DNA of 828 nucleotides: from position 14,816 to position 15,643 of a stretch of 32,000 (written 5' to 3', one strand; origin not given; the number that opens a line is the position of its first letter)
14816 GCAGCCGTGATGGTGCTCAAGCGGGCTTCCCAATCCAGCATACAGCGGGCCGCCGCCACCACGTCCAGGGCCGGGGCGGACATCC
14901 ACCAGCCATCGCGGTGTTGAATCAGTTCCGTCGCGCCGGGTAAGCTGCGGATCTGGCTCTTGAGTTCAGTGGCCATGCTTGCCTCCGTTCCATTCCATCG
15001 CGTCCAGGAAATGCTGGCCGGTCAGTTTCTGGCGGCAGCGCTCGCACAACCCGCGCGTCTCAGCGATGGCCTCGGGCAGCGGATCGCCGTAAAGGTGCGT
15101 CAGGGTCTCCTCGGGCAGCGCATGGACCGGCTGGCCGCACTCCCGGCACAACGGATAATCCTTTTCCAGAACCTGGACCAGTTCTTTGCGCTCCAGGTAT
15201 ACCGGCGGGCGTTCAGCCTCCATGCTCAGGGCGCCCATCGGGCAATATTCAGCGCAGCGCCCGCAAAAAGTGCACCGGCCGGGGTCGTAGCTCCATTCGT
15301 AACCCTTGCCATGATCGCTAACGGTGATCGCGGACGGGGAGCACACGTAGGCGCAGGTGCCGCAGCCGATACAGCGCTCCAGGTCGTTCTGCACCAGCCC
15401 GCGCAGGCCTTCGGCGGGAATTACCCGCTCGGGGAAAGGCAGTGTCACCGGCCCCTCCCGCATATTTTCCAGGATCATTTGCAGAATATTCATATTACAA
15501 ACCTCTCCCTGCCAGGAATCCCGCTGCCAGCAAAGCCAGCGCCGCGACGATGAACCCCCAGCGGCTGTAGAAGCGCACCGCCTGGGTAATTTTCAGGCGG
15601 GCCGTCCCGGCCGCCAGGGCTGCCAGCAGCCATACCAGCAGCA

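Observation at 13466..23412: Mop-type aldehyde oxidoreductase wired to a Coo/FHL-style energy-converting [NiFe]-hydrogenase: candidate 'aldehyde hydrogenlyase'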

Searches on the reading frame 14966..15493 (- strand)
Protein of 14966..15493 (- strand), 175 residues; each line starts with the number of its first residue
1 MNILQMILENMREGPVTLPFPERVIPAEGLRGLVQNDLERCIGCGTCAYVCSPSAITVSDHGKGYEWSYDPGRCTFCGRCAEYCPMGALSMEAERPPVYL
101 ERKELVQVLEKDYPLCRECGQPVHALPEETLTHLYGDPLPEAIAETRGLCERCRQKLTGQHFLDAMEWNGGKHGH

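Call 4: search_protein_families(library=pfam, proteins=[window:14966-15493:-])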
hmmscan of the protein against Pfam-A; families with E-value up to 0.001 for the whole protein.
window:14966-15493:- (175 aa): 11 families
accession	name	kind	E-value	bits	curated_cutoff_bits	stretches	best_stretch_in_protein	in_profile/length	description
PF12838.12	Fer4_7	-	2.1e-14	54.1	27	2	40-88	1-52/52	4Fe-4S dicluster domain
PF13187.11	Fer4_9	-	1.2e-12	48.1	27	2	40-88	1-51/52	4Fe-4S dicluster domain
PF00037.32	Fer4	-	1.3e-12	47.4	21.1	2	69-89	3-23/24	4Fe-4S binding domain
PF12837.12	Fer4_6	-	6.8e-09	35.7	25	2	34-56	2-24/24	4Fe-4S binding domain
PF14697.11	Fer4_21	-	3.5e-08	33.9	35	1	39-91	6-59/59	4Fe-4S dicluster domain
PF13237.11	Fer4_10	-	8.4e-07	29.3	25.5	1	34-85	2-53/53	4Fe-4S dicluster domain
PF12797.12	Fer4_2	-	1.7e-06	28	24.5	1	36-52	5-21/22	4Fe-4S binding domain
PF13459.11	Fer4_15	-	2.5e-05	25.3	22.4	0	37-63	4-29/66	4Fe-4S single cluster domain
PF25160.1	LdpA_Fe-S-bd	-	5.5e-05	23.3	27.6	0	23-58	11-45/49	LdpA Fe-S cluster-binding domain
PF13183.11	Fer4_8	-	5.9e-05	24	27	1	38-87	2-67/68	4Fe-4S dicluster domain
PF13484.11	Fer4_16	-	0.0001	23.5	30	0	40-56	1-17/66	4Fe-4S double cluster binding domain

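Call 5: search_protein_families(library=ncbifam, proteins=[window:14966-15493:-])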
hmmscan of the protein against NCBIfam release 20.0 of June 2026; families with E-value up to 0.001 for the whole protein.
window:14966-15493:- (175 aa): 66 families (the best 25 are shown)
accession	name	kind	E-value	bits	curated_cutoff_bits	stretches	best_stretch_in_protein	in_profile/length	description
NF009053.0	PRK12387.1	subfamily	3.3e-22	79.1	204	1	4-126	2-127/180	formate hydrogenlyase complex iron-sulfur subunit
TIGR01971.1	NuoI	subfamily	6.1e-16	58.1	113.05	1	5-106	3-115/121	NADH-quinone oxidoreductase, chain I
NF006076.0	PRK08222.1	equivalog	1.8e-15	57.2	270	1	10-124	8-125/181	hydrogenase 4 subunit H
NF004537.0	PRK05888.1-3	equivalog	2e-15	56.9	163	1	4-96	27-137/204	NADH-quinone oxidoreductase subunit NuoI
TIGR00403.1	ndhI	equivalog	7e-15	55.1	302.35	1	6-105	28-135/183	NAD(P)H-quinone oxidoreductase subunit I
NF006221.0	PRK08348.1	subfamily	8.6e-15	54.6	124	1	3-93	6-96/136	NADH-plastoquinone oxidoreductase subunit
NF010590.0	PRK13984.1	equivalog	1.2e-14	53.4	946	1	10-94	20-113/611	putative oxidoreductase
NF004541.0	PRK05888.2-2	equivalog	1.6e-14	54.1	217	1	15-108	36-130/168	NADH-quinone oxidoreductase subunit NuoI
NF040612.1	F420_dehyd_FpoI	exception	1.2e-13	51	180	1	5-92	7-102/135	F420H2 dehydrogenase subunit FpoI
NF040864.1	HgcB_ferredoxin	equivalog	1e-11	44.5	99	2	37-92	12-64/93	mercury methylation ferredoxin HgcB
NF004543.0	PRK05888.2-5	equivalog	1.2e-11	44.6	243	1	12-91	31-117/217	NADH-quinone oxidoreductase subunit NuoI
NF042909.1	FMH_DH_FwdF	exception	5.6e-11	42.1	375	1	30-131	216-311/336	tungsten-dependent formylmethanofuran dehydrogenase subunit FwdF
TIGR02179.1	PorD_KorD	subfamily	4e-10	39.7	60.05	2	38-94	24-77/78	2-oxoacid:acceptor oxidoreductase, delta subunit, pyruvate/2-ketoisovalerate family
NF043069.1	T4HPD_activ_SAM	equivalog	4.3e-10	39.5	425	1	37-114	49-118/299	trans-4-hydroxy-L-proline dehydratase activase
NF004544.0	PRK05888.2-6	equivalog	5e-10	39.3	457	1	18-92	59-139/220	NADH-quinone oxidoreductase subunit NuoI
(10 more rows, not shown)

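Call 41: search_solved_structures(query=window:14966-15493:-, max_evalue=0.000001, show_alignments=2)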
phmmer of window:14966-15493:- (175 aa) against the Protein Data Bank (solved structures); distinct sequences matched with E-value up to 0.000001: 27.
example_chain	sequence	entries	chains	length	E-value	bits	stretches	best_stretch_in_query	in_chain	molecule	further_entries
9sw6_G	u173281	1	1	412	2e-26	96.2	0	30-101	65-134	Polyferredoxin protein MvhB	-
9sfi_O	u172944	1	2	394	1.3e-18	70.7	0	36-92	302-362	Ferredoxin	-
5t5i_F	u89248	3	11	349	1.8e-17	67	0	36-96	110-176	Tungsten formylmethanofuran dehydrogenase subunit fwdF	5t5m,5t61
9sw6_H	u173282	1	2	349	3.3e-17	66.2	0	36-96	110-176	Tungsten formylmethanofuran dehydrogenase, subunit F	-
7z0s_F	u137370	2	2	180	3.7e-16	62.8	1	9-155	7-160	Formate hydrogenlyase subunit 6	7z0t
9sfi_T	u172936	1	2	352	4.1e-14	56.1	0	30-132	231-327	4Fe-4S ferredoxin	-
6hum_I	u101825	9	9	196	5e-14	55.8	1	5-105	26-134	NAD(P)H-quinone oxidoreductase subunit I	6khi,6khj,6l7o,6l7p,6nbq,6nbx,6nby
9eri_B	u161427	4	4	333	1.9e-13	53.9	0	40-98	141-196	Na(+)-translocating ferredoxin:NAD(+) oxidoreductase complex subunit B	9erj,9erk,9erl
7bkb_K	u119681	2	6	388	2e-13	53.8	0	37-157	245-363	Formylmethanofuran dehydrogenase, subunit F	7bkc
7wfg_I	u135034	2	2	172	1.5e-12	51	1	8-104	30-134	NAD(P)H-quinone oxidoreductase subunit I, chloroplastic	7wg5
9grx_I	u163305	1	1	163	2.8e-12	50.1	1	7-105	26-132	NAD(P)H-quinone oxidoreductase subunit I, chloroplastic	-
6u8y_N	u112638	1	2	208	6.5e-12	48.9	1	12-91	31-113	NADH dehydrogenase subunit I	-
7eu3_I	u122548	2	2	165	1.4e-11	47.8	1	10-105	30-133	NAD(P)H-quinone oxidoreductase subunit I, chloroplastic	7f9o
6cfw_N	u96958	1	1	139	4e-11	46.3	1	3-94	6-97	NADH-plastoquinone oxidoreductase subunit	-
2fug_9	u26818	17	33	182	4.3e-08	36.4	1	7-93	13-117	NADH-quinone oxidoreductase chain 9 | NADH-QUINONE OXIDOREDUCTASE SUBUNIT 9 | NADH-quinone oxidoreductase subunit I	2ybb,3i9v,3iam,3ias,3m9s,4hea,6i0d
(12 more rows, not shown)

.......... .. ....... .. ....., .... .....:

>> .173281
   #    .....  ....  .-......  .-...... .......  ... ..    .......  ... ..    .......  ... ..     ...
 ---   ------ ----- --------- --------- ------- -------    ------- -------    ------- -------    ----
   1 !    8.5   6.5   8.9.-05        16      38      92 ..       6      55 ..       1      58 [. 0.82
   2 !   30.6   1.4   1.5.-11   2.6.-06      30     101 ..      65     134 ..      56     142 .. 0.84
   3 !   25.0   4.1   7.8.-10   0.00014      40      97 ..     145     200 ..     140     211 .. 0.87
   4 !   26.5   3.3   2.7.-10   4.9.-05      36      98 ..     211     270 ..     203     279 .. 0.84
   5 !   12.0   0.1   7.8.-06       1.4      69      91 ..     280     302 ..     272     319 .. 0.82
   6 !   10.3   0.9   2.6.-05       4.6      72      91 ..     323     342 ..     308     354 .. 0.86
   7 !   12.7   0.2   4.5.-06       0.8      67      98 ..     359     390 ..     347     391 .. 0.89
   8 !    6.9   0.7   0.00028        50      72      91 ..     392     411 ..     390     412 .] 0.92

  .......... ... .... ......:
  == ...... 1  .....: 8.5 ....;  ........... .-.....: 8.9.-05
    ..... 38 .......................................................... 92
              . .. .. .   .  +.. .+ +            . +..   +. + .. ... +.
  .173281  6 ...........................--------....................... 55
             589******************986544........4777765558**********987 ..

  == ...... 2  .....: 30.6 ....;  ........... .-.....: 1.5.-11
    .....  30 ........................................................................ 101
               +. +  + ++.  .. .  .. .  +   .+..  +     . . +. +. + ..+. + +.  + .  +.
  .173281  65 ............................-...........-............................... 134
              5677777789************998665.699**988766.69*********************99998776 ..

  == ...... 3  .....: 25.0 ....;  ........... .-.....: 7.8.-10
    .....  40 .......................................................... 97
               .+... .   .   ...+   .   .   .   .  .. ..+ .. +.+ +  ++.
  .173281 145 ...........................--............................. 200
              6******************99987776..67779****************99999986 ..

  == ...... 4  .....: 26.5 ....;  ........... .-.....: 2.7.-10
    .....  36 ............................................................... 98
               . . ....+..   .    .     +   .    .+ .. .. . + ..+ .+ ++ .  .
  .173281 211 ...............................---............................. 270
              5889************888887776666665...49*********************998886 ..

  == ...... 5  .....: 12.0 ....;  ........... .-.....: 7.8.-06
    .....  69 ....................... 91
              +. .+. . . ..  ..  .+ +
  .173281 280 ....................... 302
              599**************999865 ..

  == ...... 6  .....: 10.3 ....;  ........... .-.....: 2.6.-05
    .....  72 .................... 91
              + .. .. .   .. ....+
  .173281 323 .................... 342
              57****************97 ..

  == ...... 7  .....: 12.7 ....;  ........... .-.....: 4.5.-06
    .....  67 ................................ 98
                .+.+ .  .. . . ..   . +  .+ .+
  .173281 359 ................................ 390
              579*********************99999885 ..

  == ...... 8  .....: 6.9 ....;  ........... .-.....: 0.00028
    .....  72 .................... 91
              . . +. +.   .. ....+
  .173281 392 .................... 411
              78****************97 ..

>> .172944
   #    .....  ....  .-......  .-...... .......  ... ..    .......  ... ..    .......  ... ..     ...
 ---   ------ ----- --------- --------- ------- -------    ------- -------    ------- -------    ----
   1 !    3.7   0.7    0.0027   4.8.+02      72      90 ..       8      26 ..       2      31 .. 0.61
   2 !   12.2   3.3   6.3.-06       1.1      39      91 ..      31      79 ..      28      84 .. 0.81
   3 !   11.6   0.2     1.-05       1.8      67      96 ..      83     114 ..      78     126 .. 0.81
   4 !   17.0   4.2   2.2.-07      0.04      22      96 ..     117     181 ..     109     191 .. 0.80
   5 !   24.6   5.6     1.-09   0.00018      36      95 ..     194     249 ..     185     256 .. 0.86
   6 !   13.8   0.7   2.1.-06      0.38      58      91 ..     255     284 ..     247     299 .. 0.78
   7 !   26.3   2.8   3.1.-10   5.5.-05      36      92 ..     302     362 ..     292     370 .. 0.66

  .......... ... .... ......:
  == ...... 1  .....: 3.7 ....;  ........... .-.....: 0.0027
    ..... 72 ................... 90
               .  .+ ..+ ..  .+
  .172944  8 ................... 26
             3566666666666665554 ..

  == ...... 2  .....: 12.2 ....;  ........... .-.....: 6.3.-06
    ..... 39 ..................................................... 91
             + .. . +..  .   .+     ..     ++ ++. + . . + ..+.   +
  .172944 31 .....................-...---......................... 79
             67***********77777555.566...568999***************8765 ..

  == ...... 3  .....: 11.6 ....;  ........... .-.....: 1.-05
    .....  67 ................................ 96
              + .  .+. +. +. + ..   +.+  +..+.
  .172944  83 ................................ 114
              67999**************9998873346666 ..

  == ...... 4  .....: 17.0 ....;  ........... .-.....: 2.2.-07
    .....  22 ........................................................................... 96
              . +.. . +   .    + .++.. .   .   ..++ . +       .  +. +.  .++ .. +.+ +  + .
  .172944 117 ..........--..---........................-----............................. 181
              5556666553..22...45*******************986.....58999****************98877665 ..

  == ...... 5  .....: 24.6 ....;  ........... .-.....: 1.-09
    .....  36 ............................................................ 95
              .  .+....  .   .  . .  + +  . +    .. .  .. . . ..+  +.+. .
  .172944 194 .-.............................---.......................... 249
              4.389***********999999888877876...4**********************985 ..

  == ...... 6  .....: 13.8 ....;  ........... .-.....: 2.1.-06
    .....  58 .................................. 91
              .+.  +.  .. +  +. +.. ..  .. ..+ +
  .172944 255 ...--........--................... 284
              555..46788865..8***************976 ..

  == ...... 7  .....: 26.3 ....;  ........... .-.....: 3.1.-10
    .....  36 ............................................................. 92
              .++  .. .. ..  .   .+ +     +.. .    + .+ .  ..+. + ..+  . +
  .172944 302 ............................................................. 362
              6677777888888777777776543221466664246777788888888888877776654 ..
